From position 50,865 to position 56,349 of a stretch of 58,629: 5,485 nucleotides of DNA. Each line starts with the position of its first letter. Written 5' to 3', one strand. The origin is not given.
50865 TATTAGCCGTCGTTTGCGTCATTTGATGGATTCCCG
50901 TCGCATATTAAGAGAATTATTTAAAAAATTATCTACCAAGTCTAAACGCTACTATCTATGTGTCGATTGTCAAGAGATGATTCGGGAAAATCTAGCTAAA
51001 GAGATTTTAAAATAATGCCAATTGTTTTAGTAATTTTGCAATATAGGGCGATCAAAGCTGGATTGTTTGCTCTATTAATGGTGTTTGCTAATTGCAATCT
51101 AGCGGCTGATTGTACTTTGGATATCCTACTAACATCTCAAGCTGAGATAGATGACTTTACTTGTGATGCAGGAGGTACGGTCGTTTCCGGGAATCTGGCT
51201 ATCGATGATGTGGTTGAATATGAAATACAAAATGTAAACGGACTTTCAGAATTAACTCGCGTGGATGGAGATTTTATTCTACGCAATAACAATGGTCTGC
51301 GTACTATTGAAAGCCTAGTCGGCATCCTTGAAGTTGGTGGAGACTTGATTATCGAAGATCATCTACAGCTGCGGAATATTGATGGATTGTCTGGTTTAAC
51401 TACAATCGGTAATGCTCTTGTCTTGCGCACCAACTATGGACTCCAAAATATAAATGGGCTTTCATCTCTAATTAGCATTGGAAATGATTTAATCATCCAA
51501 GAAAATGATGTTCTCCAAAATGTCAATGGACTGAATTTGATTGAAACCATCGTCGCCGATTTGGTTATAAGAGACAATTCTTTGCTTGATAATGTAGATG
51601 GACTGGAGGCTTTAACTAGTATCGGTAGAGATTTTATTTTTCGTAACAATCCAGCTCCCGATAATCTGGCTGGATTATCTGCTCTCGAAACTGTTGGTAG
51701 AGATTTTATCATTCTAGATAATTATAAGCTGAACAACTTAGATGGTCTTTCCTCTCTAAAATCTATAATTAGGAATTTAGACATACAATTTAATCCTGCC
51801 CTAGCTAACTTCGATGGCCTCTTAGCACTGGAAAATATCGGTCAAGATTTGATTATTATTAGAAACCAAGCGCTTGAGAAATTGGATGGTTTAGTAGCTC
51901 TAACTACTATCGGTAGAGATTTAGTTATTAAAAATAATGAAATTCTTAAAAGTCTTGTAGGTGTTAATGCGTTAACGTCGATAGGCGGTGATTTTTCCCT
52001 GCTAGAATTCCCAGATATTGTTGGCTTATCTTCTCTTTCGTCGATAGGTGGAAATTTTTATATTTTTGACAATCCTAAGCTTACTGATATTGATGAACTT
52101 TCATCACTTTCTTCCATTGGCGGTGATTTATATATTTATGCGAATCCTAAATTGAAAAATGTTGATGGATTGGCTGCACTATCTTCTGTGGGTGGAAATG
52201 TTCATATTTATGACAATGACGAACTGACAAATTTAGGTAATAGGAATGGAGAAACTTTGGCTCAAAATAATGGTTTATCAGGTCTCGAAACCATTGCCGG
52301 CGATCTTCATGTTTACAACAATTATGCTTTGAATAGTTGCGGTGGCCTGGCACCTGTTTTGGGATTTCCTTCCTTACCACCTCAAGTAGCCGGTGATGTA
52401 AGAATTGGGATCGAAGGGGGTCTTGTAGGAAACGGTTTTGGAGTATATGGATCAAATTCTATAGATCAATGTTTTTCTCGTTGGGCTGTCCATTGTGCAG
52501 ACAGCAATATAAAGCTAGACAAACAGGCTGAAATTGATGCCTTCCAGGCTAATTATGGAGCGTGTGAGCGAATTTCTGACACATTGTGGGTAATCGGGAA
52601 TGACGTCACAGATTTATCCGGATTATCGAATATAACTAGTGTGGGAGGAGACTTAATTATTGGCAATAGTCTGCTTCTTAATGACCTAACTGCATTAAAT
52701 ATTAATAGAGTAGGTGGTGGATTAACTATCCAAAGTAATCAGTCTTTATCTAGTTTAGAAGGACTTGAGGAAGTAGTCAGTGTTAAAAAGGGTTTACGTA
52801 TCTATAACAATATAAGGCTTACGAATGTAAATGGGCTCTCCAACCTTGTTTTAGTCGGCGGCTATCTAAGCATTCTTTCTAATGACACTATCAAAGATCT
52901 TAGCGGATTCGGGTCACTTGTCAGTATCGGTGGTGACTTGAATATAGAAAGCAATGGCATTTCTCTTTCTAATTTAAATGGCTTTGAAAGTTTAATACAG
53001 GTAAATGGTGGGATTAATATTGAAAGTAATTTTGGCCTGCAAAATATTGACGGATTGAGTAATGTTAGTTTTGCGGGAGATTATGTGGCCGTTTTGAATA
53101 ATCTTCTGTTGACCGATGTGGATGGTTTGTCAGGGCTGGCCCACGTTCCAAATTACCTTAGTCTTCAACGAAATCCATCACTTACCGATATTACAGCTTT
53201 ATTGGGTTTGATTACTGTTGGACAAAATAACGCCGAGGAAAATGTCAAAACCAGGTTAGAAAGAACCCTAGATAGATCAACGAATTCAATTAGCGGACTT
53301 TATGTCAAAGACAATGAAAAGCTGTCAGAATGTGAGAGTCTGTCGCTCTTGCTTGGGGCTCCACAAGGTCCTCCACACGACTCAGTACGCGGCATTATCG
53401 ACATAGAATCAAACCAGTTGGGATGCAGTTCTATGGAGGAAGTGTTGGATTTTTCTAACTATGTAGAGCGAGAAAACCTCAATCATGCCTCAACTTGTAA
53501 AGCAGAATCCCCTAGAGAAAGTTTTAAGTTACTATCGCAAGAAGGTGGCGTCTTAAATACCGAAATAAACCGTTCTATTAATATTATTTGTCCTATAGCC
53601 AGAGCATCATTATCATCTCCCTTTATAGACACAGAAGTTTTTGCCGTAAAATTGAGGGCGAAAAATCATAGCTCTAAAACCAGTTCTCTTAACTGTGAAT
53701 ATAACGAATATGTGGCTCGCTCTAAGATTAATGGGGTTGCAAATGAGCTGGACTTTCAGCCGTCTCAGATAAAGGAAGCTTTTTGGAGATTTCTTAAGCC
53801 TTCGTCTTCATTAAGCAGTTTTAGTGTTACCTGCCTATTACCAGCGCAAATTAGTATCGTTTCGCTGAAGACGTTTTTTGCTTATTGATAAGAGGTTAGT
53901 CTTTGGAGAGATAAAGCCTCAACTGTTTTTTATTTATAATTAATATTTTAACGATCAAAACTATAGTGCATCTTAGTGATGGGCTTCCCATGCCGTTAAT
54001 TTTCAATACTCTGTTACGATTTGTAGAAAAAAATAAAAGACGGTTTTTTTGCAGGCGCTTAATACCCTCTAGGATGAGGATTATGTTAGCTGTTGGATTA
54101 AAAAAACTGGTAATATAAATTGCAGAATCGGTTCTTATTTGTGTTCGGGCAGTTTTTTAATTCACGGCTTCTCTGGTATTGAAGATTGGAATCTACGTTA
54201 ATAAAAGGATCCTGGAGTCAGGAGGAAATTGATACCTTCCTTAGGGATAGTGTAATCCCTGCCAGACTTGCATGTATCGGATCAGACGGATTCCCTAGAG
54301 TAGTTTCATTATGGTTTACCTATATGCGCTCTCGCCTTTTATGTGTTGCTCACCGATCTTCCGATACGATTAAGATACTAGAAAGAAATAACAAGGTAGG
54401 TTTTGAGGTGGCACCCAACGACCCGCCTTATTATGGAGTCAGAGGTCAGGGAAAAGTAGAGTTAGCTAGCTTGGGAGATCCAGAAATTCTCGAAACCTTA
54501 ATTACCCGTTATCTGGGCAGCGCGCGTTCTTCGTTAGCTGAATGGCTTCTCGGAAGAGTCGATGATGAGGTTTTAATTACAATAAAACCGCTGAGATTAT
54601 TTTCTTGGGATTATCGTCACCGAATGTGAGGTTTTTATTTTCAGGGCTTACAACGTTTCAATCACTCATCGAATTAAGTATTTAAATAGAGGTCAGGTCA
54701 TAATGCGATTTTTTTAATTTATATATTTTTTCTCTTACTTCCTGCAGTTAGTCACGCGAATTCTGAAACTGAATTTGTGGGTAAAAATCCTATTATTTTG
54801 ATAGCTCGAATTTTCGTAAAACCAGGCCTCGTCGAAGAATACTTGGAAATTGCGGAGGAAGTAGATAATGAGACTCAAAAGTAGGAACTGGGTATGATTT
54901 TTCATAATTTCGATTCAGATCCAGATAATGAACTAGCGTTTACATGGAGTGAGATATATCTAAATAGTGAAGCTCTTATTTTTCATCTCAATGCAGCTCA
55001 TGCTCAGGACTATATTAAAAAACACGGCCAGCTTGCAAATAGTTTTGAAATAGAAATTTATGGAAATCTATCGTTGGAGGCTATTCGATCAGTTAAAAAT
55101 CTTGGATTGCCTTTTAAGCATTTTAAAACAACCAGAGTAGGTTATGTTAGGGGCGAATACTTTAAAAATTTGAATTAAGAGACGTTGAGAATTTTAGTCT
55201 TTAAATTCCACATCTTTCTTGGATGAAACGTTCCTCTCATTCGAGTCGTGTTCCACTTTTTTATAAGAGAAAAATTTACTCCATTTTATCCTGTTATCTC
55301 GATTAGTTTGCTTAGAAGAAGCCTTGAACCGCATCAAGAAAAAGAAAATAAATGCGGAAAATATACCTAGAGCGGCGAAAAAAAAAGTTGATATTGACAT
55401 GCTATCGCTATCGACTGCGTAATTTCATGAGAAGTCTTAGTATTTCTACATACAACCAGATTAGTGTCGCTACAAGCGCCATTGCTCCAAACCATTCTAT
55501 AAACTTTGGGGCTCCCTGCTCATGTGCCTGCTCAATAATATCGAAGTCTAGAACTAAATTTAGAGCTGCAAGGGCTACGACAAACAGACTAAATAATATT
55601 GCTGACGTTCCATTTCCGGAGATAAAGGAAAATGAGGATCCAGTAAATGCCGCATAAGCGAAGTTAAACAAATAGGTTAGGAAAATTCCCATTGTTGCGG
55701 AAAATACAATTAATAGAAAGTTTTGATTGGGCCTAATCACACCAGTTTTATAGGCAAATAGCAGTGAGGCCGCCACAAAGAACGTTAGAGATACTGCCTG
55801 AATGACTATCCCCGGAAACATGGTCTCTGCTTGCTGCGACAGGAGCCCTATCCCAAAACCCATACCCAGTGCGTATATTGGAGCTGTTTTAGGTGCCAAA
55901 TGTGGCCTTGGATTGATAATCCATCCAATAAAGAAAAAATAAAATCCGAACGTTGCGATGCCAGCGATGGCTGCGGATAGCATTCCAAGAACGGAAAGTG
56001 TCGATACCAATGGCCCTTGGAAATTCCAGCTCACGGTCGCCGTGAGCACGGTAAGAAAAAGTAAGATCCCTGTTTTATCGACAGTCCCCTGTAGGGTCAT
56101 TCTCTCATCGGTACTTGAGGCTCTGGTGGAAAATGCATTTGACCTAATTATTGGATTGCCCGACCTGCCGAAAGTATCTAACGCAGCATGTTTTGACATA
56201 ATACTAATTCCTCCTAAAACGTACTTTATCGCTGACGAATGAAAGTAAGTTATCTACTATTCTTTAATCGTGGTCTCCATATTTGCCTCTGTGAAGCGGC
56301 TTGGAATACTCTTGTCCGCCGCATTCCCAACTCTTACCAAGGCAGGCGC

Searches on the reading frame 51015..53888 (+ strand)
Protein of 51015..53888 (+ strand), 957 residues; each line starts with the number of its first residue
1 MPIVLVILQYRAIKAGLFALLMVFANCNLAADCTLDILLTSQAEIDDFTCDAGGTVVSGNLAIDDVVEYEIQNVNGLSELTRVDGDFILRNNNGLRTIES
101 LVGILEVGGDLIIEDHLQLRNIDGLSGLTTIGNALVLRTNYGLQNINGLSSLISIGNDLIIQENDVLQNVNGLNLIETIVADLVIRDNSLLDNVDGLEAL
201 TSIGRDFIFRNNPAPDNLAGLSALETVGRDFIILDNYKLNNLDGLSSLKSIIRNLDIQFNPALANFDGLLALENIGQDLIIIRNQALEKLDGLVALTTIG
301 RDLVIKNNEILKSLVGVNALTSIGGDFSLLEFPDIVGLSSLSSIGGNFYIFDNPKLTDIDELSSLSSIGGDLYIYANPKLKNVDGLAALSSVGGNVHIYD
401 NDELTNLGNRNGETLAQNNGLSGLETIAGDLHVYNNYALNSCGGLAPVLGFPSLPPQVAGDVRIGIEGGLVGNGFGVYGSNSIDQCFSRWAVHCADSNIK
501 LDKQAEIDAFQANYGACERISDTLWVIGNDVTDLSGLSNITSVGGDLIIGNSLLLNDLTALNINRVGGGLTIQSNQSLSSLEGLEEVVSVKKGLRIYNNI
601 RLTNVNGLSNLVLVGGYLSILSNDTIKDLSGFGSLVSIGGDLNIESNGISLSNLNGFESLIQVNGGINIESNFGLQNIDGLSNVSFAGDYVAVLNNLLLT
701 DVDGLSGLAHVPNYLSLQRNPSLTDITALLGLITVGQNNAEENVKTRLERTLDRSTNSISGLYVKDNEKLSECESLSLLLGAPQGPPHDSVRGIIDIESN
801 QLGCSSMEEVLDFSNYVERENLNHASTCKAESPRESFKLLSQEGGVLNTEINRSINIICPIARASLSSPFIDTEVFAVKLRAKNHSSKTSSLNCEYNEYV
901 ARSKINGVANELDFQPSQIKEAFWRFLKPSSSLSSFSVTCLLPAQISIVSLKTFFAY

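Call 22: search_protein_families(library=pfam, proteins=[window:51015-53888:+], max_evalue=0.001)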
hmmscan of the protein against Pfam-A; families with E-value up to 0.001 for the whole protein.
window:51015-53888:+ (957 aa): 1 family
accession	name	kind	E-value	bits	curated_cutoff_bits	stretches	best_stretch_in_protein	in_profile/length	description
PF01030.30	Recep_L_domain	-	8.3e-13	48.9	21.8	0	614-675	5-67/112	Receptor L domain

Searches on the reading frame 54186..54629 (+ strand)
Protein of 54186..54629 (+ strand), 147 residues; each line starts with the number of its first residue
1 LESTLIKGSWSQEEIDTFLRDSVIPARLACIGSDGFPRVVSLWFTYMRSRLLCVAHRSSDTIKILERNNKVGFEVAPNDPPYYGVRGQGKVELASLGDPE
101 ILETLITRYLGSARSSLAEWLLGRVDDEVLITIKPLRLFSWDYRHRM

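Call 22: search_protein_families(library=pfam, proteins=[window:54186-54629:+], max_evalue=0.001)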
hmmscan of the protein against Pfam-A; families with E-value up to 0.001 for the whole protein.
window:54186-54629:+ (147 aa): 1 family
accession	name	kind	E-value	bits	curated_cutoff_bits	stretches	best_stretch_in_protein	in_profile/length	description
PF01243.27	PNPOx_N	-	1.2e-06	29.4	28.1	1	12-113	2-97/120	Pyridoxamine 5'-phosphate oxidase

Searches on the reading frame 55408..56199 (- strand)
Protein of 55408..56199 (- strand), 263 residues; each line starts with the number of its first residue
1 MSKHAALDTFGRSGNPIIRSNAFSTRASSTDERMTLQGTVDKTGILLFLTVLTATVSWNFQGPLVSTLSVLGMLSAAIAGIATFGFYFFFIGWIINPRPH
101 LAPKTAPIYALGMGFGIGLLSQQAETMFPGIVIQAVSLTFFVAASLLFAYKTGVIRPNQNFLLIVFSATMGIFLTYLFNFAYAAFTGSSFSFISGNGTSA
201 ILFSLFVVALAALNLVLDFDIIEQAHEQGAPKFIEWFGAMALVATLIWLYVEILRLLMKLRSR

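Call 22: search_protein_families(library=pfam, proteins=[window:55408-56199:-], max_evalue=0.001)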
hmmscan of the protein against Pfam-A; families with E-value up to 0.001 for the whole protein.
window:55408-56199:- (263 aa): 1 family
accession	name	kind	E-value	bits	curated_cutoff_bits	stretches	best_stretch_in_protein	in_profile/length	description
PF12811.12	BaxI_1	-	6.3e-59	199.8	26.2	1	15-261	1-232/233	Bax inhibitor 1 like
